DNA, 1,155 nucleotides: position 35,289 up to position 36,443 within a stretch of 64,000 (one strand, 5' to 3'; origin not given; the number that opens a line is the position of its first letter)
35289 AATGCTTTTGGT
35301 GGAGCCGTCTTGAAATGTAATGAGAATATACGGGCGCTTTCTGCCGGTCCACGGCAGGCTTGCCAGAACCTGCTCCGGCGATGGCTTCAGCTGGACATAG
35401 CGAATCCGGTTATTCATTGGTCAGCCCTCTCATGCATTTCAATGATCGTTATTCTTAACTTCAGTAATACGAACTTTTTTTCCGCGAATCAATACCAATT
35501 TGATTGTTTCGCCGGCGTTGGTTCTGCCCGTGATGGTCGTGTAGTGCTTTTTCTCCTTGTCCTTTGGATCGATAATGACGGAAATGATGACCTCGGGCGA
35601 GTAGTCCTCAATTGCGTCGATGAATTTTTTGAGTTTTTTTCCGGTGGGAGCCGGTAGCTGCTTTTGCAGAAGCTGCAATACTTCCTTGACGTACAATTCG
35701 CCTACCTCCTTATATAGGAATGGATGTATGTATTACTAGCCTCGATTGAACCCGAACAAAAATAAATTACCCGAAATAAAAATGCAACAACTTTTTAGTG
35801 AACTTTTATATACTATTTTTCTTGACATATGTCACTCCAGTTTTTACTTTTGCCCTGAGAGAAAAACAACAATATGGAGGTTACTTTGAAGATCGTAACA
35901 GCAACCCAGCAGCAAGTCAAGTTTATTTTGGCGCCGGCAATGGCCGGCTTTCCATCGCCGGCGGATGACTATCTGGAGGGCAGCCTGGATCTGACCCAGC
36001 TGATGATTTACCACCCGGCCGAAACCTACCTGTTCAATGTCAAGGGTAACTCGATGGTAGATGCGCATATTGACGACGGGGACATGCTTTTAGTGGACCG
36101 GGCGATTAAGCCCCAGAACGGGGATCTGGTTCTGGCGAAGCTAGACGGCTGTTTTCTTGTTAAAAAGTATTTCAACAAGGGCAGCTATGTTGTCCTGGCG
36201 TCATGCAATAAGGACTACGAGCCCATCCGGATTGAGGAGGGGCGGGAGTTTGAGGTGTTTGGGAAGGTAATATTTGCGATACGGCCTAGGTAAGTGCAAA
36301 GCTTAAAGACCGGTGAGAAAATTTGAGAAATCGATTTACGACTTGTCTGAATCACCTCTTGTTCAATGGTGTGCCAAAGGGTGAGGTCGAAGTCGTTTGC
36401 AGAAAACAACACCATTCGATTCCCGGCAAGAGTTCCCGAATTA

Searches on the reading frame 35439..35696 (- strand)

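Call 3: search_protein_families(library=pfam, proteins=[window:35439-35696:-], max_evalue=0.1)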
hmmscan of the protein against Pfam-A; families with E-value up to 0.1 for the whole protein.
window:35439-35696:- (85 aa): 1 family
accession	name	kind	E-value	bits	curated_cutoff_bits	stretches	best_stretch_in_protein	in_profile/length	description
PF00156.33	Pribosyltran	-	0.027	14.2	26.3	1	18-55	99-137/158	Phosphoribosyl transferase domain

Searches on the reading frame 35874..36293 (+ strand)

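Call 3: search_protein_families(library=pfam, proteins=[window:35874-36293:+], max_evalue=0.1)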
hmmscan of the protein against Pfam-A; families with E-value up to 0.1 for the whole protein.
window:35874-36293:+ (139 aa): 1 family
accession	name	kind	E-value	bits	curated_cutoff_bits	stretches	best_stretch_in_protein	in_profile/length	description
PF00717.28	Peptidase_S24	-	7.9e-28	96.9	23.3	1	22-133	6-116/116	Peptidase S24-like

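Call 104: search_protein_families(library=padloc, proteins=[window:35874-36293:+], max_evalue=0.001)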
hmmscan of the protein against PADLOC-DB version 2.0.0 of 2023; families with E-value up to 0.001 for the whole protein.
window:35874-36293:+ (139 aa): 0 families
